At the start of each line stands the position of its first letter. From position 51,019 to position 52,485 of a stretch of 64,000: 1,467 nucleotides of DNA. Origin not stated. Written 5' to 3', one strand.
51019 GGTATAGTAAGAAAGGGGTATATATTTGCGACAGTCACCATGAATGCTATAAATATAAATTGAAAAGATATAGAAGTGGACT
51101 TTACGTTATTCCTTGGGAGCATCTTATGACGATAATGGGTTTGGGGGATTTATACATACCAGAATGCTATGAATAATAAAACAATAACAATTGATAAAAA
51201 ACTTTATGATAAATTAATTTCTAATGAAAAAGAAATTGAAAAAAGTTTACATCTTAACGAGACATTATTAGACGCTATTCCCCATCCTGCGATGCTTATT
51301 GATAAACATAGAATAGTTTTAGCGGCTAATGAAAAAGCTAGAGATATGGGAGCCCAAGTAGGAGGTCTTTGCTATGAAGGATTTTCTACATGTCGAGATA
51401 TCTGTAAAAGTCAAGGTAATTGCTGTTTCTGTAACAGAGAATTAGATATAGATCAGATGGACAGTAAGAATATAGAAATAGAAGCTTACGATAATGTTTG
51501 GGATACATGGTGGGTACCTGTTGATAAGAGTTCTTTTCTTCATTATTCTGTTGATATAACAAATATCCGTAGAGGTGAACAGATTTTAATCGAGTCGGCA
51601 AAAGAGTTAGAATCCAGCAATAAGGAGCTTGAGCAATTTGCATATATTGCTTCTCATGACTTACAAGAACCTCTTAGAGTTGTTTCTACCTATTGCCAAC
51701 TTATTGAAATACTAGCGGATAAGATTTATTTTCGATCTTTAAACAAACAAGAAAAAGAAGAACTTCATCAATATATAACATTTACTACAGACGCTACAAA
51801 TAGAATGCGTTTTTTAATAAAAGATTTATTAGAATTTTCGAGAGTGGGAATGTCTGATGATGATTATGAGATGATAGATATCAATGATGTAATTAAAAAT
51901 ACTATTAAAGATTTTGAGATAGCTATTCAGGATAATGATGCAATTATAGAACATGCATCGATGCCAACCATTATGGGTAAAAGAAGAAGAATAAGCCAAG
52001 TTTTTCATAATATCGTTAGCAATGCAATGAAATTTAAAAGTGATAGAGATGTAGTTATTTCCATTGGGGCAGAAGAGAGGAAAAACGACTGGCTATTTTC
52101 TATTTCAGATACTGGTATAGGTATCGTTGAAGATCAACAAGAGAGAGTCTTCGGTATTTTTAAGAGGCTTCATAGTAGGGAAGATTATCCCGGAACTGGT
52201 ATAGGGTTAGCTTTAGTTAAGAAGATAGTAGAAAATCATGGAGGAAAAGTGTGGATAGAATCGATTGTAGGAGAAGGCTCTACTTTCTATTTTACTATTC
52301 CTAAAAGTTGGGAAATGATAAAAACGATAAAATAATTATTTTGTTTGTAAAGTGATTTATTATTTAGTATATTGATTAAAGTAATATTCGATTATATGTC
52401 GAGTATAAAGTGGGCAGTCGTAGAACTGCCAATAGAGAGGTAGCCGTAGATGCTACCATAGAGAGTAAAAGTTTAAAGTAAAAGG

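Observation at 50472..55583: Complete phage-borne two-component phosphorelay (PAS kinase + two REC-only regulators) bracketing a regulated operon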

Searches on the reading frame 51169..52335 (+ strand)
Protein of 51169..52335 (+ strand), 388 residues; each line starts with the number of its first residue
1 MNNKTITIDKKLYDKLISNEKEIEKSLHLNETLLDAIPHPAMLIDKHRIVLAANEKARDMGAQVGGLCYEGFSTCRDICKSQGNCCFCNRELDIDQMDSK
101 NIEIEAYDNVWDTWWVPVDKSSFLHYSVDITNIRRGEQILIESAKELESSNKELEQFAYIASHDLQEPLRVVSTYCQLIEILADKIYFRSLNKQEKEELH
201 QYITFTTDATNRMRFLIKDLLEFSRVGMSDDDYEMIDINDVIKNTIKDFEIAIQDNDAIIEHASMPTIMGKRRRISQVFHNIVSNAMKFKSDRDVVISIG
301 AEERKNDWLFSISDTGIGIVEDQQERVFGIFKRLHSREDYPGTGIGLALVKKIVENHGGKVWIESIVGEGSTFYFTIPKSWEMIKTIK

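Call 3: search_protein_families(library=pfam, proteins=[window:51169-52335:+], max_evalue=0.01)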
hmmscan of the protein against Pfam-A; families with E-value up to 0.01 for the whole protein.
window:51169-52335:+ (388 aa): 3 families
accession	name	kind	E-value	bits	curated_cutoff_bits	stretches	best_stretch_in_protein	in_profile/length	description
PF02518.31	HATPase_c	-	2.5e-27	95.9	26.4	1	271-379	2-109/111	Histidine kinase-, DNA gyrase B-, and HSP90-like ATPase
PF00512.31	HisKA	-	1.8e-09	37.9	26.9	1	154-226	2-63/66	His Kinase A (phospho-acceptor) domain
PF14501.12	HATPase_c_5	-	1.1e-05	25.8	22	1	275-365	6-90/102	GHKL domain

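Call 4: search_protein_families(library=phrogs, proteins=[window:51169-52335:+], max_evalue=0.01)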
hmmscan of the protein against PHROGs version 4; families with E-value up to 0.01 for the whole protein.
window:51169-52335:+ (388 aa): 8 families
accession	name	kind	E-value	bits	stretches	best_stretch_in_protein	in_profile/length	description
phrog_857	-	unknown function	5.7e-40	138.9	1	142-380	229-461/468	-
phrog_10912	-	other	6.8e-39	134.5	1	16-381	609-963/970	kinase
phrog_20458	-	unknown function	9.6e-26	91.2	1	145-378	436-668/829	-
phrog_20778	-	unknown function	9.4e-14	51.6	1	145-375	445-668/675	-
phrog_18358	-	unknown function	3.4e-12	46.2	1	155-378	435-651/904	-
phrog_5982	-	unknown function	1.1e-11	44.3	1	311-380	779-846/1030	-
phrog_28116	-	unknown function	1e-09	38.9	1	142-378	272-501/512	-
phrog_3364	-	unknown function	0.0058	17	0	275-321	153-201/304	-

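Call 14: search_protein_families(library=ncbifam, proteins=[window:51169-52335:+], max_evalue=0.1)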
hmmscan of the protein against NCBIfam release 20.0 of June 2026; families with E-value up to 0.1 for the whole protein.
window:51169-52335:+ (388 aa): 86 families (the best 25 are shown)
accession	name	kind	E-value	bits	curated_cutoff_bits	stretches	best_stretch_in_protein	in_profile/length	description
NF047465.1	hybrid_HK_LvrA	exception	2.4e-46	158.2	1200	1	140-379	586-818/819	hybrid histidine kinase/response regulator LvrA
NF046044.1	PnpS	equivalog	2.8e-40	138.5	400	1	11-378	38-390/390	two-component system histidine kinase PnpS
NF033092.0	HK_WalK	equivalog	6.6e-38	130.7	725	1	140-378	358-593/594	cell wall metabolism sensor histidine kinase WalK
NF006800.0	PRK09303.1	equivalog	2.7e-37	128.6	342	1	145-378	142-376/383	histidine kinase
TIGR02966.1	phoR_proteo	equivalog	9.8e-37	126.7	334.2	1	145-376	105-332/333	phosphate regulon sensor histidine kinase PhoR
TIGR02956.1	TMAO_torS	equivalog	9.5e-33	113.3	676.5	1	197-378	496-681/967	TMAO reductase system sensor histidine kinase/response regulator TorS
NF041880.1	EPS_EpsF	equivalog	6.2e-31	107.4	900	1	146-378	266-492/492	response regulator EpsF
NF041735.1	hist_kin_RppB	equivalog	4.8e-29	101.4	400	1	149-378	211-438/438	two-component system sensor histidine kinase RppB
NF047874.1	MASE3_PAS_HK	subfamily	8.2e-29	100.9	560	1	13-380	250-626/655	MASE3 domain-containing sensor histidine kinase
NF008468.0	PRK11360.1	equivalog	8.9e-29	100.3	646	1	163-379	405-608/616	two-component system sensor histidine kinase AtoS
NF045911.1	TCSHisKinNblS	equivalog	1e-28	100.1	1000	1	151-377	385-618/621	two-component system sensor histidine kinase NblS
NF045595.1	HK_scytonemin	equivalog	3.7e-28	98.3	865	1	126-379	387-635/637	scytonemin biosynthesis sensor histidine kinase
NF008302.0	PRK11091.1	equivalog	2.7e-25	88.7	838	1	144-378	273-504/779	aerobic respiration two-component sensor histidine kinase ArcB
NF052574.1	HisKinEspCMyxo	equivalog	4.9e-25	87.8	1200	1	193-379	448-637/785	serine histidine kinase EspC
NF041832.1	near_NosP_CTERM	subfamily_domain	6.8e-25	87.9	400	1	156-380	9-226/370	NahK/ErcS family hybrid sensor histidine kinase/response regulator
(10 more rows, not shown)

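Call 15: find_related_loci(query=window:51169-52335:+, collection=viral_contigs, flank=6000)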
Query window:51169-52335:+ (388 aa) in viral_contigs; peptide patterns used: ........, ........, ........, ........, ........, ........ (x = any residue, [..] = any of these).
13 stretches matched a pattern; 1 encode a relative of the query (tblastn E <= 1e-3); 1 distinct loci.
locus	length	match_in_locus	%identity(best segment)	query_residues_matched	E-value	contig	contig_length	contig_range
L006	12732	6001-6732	39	129-380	4e-60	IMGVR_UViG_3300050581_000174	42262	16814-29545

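Call 18: find_homologous_proteins(query=window:51169-52335:+)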
Query window:51169-52335:+ (388 aa): 7999 proteins with E <= 0.001 among 8000 candidates; the best 120 are listed. Only proteins of 213 to 679 residues were searched: fused or split forms outside these lengths cannot appear, so this answer is no evidence that the protein stands alone or is whole; find_related_loci, which searches DNA, has no such limit.
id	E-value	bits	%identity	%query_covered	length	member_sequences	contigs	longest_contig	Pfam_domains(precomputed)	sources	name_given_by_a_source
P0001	3.9e-259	877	100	100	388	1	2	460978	PF02518.32,PF00512.32,PF14501.13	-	-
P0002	1.3e-194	664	73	100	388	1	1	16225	PF02518.32,PF00512.32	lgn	-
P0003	4.9e-180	616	67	96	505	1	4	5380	PF02518.32,PF00512.32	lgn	-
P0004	2.2e-178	611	70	95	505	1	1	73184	PF02518.32,PF00512.32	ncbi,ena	-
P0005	1.5e-177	608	71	95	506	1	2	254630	PF02518.32,PF00512.32,PF14501.13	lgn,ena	-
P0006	1.5e-177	608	71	95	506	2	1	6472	PF02518.32,PF00512.32,PF14501.13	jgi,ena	-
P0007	9.9e-177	606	70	95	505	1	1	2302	PF02518.32,PF00512.32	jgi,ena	-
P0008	1.8e-173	595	68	95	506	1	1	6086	PF02518.32,PF00512.32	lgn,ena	-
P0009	3.3e-169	581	66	96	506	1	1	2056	PF02518.32,PF00512.32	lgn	-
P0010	9.2e-169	579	66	97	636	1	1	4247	PF13426.14,PF13188.14,PF08448.17,PF02518.32,PF00512.32,PF00989.32,PF14501.13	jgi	jgi:PAS domain S-box-containing protein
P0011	1.9e-167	575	66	95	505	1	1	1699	PF02518.32,PF00512.32,PF14501.13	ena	-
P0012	7.5e-165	566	67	93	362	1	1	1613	PF02518.32,PF00512.32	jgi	-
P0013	4.1e-164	564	65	94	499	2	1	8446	PF02518.32,PF00512.32,PF14501.13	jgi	-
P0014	4.7e-85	304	53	66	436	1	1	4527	PF13185.13,PF01590.33,PF02518.32,PF00512.32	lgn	-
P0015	7.7e-82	293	51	68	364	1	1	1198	PF13426.14,PF02518.32,PF00512.32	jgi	jgi:PAS domain S-box-containing protein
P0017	3.2e-78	281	39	93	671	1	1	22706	PF08447.19,PF13426.14,PF13188.14,PF08448.17,PF02518.32,PF00512.32,PF00989.32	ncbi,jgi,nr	ncbi:MAG: PAS domain-containing sensor histidine kinase [Nitrospiraceae bacterium]|nr:MAG: PAS domai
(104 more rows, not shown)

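Call 19: find_encoding_contigs(protein=P0005, flank=8000, max_places=3)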
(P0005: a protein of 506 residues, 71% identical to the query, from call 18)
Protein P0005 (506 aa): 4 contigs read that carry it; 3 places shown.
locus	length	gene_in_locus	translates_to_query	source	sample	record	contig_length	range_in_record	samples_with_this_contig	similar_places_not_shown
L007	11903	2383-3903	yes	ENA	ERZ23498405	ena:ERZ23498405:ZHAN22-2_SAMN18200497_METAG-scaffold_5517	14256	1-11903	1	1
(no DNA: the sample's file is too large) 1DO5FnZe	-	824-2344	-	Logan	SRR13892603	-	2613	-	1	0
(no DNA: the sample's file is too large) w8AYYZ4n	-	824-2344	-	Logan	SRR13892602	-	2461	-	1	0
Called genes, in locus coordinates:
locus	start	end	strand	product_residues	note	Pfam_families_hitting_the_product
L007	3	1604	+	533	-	?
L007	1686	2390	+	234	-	PF13529:Peptidase_C39_2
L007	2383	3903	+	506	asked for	PF00512:HisKA, PF02518:HATPase_c, PF14501:HATPase_c_5 (weak)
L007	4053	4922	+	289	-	-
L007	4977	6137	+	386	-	-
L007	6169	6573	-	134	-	PF00072:Response_reg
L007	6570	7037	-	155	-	PF00072:Response_reg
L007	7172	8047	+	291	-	PF00303:Thymidylat_synt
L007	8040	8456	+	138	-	PF24458:DUF7573 (faint)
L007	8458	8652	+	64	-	-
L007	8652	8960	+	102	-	-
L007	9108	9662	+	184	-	PF02796:HTH_7 (faint), PF13384:HTH_23 (faint), PF13518:HTH_28 (faint), PF04545:Sigma70_r4 (faint), PF13936:HTH_38 (faint)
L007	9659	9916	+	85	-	-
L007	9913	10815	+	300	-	PF08433:KTI12 (faint), PF13671:AAA_33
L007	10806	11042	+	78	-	-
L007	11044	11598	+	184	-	PF06414:Zeta_toxin (weak), PF08433:KTI12, PF13671:AAA_33, PF13207:AAA_17 (faint)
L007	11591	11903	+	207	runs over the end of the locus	PF06941:NT5C (weak)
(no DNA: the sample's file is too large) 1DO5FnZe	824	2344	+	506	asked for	PF00512:HisKA, PF02518:HATPase_c, PF14501:HATPase_c_5 (weak)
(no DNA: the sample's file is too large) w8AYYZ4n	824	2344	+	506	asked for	PF00512:HisKA, PF02518:HATPase_c, PF14501:HATPase_c_5 (weak)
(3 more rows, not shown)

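Call 20: find_encoding_contigs(protein=P0004, flank=8000, max_places=3)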
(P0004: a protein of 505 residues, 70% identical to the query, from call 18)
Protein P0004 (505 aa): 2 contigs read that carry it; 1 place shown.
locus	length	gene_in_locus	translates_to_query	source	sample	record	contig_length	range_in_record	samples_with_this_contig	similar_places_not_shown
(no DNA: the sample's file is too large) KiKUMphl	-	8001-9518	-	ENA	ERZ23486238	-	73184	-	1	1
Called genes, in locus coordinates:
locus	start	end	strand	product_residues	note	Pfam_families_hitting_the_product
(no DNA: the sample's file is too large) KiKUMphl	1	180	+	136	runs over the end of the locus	-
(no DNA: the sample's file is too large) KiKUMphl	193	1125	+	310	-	-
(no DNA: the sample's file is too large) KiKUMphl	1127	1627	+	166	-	-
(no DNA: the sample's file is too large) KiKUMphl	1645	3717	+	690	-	PF25852:DUF6242_C (weak), PF27155:Y4rL_C (faint)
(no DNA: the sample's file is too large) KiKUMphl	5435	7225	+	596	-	PF00535:Glycos_transf_2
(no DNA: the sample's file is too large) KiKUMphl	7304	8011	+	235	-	PF13529:Peptidase_C39_2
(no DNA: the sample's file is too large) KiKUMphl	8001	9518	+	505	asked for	PF00512:HisKA, PF02518:HATPase_c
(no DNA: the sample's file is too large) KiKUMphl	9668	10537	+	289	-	-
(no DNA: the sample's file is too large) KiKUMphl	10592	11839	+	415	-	-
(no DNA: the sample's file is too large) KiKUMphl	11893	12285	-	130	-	PF00072:Response_reg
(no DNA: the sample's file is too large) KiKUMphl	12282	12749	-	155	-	PF00072:Response_reg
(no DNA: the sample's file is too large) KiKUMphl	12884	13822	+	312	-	PF00303:Thymidylat_synt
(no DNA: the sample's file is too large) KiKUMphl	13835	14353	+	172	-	-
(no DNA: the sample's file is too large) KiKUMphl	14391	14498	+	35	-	-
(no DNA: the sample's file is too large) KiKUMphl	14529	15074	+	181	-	PF02796:HTH_7 (faint), PF03683:UPF0175 (faint), PF04545:Sigma70_r4 (faint), PF13384:HTH_23 (faint)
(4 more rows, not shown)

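Call 21: find_encoding_contigs(protein=P0002, flank=8000, max_places=3)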
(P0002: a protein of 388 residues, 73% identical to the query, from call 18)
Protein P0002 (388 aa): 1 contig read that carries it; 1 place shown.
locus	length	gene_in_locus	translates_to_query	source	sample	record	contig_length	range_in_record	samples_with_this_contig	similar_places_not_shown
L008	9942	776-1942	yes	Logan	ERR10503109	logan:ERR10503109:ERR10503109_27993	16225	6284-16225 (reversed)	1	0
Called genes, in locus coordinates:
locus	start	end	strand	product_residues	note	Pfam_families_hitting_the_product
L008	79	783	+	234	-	PF13529:Peptidase_C39_2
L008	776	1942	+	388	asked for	PF00512:HisKA, PF02518:HATPase_c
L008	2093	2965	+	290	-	-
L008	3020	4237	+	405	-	-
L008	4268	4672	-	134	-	PF00072:Response_reg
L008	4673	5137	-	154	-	PF00072:Response_reg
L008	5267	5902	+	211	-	PF02511:Thy1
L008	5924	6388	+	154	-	-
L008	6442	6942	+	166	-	-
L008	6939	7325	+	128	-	-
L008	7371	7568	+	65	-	-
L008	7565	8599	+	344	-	PF09414:RNA_ligase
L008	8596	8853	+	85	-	-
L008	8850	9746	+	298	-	PF06414:Zeta_toxin (faint), PF08433:KTI12 (weak), PF13207:AAA_17 (weak), PF13671:AAA_33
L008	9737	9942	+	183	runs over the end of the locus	PF06414:Zeta_toxin, PF08433:KTI12, PF13671:AAA_33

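Call 38: search_solved_structures(query=window:51169-52335:+, show_alignments=2, max_evalue=1e-10)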
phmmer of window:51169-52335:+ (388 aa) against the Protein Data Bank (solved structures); distinct sequences matched with E-value up to 1e-10: 31.
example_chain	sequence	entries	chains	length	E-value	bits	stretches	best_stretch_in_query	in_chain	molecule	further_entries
8f71_A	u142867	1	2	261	8.9e-37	130.1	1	146-380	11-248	Histidine kinase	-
6azr_A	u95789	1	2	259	2.7e-30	108.7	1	151-380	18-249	Sensor histidine kinase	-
5uht_A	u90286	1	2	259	2.7e-30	108.7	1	151-380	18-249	Sensor histidine kinase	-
3dge_A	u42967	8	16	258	2.8e-30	108.7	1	151-380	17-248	Sensor protein | Histidine kinase | Sensor histidine kinase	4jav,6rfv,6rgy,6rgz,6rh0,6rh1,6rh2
2c2a_A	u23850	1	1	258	2.8e-30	108.7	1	151-380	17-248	SENSOR HISTIDINE KINASE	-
4jas_A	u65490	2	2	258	3.8e-30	108.2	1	151-380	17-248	Histidine kinase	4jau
6rh7_A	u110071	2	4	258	3.6e-29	105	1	156-380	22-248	Sensor histidine kinase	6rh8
8sgk_A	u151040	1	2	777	8.5e-29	103.8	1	142-379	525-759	Bacteriophytochrome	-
8avv_A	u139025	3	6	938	1.2e-28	103.3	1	142-379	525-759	Bacteriophytochrome,Response regulator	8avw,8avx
9ys3_A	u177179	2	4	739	1.3e-26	96.6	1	143-378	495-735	Bacteriophytochrome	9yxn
8uph_A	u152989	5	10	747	1.4e-26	96.5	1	143-378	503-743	Bacteriophytochrome (Light-regulated signal transduction histidine kinase)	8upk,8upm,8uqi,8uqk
4u7n_A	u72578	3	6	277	1.1e-25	93.6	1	144-379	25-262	Histidine protein kinase sensor protein | Histidine kinase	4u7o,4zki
5c93_A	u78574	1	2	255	1.9e-25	92.8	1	149-379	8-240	Histidine kinase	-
4i5s_A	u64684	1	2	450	1.3e-20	76.9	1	140-379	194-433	Putative histidine kinase CovS; VicK-like protein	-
3sl2_A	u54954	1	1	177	7.1e-20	74.4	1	272-381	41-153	Sensor histidine kinase yycG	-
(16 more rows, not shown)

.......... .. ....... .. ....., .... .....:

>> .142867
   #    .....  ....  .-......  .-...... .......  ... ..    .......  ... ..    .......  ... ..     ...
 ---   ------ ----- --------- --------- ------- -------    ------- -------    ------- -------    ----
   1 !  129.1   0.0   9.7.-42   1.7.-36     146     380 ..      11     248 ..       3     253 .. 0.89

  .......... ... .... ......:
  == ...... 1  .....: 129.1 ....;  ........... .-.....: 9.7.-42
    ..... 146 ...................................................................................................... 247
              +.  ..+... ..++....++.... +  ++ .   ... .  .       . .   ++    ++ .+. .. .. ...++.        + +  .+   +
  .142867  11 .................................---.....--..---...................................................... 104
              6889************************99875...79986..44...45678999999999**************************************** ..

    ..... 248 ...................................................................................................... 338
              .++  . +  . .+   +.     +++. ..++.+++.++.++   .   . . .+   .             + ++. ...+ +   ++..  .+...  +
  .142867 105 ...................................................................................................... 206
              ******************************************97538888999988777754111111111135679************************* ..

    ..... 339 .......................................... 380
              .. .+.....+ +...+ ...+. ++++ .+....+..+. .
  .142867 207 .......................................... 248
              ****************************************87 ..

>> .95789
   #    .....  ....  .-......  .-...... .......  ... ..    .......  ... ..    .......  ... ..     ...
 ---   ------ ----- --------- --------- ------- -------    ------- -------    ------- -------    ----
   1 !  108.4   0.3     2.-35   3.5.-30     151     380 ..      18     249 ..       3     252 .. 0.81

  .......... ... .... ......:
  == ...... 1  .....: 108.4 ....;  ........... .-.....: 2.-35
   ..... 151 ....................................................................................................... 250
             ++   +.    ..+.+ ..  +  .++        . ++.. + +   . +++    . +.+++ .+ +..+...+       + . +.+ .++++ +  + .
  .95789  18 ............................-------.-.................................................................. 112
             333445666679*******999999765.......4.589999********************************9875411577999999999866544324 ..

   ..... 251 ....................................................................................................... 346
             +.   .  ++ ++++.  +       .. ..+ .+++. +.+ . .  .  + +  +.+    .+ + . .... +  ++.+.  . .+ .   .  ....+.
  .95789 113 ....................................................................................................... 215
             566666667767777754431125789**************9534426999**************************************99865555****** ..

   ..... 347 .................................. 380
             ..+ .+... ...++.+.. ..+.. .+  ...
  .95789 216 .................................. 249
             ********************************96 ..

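Call 84: find_encoding_contigs(protein=P0017, flank=5000, max_places=1)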
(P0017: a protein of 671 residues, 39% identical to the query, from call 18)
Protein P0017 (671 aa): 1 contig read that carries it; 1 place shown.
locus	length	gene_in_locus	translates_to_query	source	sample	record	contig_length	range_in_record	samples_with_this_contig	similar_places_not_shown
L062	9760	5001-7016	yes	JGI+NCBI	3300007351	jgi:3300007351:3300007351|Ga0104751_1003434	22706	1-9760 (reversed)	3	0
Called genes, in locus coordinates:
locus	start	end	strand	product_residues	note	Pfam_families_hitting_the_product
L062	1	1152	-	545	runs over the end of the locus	PF03721:UDPG_MGDP_dh_N, PF00984:UDPG_MGDP_dh, PF03720:UDPG_MGDP_dh_C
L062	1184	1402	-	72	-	PF10049:DUF2283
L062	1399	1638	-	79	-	-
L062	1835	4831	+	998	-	PF01339:CheB_methylest, PF03705:CheR_N, PF01739:CheR, PF28159:CEP89 (weak), PF13426:PAS_9 (faint), PF13596:PAS_10, PF00989:PAS, PF08448:PAS_4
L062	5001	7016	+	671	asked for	PF00989:PAS (faint), PF08448:PAS_4 (faint), PF13188:PAS_8 (faint), PF13426:PAS_9 (weak), PF08447:PAS_3 (weak), PF00512:HisKA, PF02518:HATPase_c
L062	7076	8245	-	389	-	PF13173:AAA_14, PF13635:DUF4143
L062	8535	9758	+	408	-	PF00989:PAS, PF08448:PAS_4, PF13426:PAS_9, PF08447:PAS_3, PF00989:PAS, PF08448:PAS_4, PF13426:PAS_9, PF08447:PAS_3, +4 more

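Call 96: search_protein_families(library=pfam, proteins=[L007:2383-3903:+], max_evalue=0.001)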
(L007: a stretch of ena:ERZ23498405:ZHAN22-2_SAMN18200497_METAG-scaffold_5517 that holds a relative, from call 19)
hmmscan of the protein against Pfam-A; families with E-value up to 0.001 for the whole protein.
L007:2383-3903:+ (506 aa): 3 families
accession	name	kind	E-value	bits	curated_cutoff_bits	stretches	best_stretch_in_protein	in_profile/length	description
PF02518.31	HATPase_c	-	5.5e-26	91.6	26.4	1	388-497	2-109/111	Histidine kinase-, DNA gyrase B-, and HSP90-like ATPase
PF00512.31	HisKA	-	3e-09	37.2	26.9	1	271-343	2-63/66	His Kinase A (phospho-acceptor) domain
PF14501.12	HATPase_c_5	-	2e-06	28.1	22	1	392-485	6-92/102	GHKL domain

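Call 97: search_protein_families(library=padloc, proteins=[window:51169-52335:+], max_evalue=0.001)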
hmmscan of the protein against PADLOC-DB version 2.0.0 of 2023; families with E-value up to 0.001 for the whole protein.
window:51169-52335:+ (388 aa): 0 families
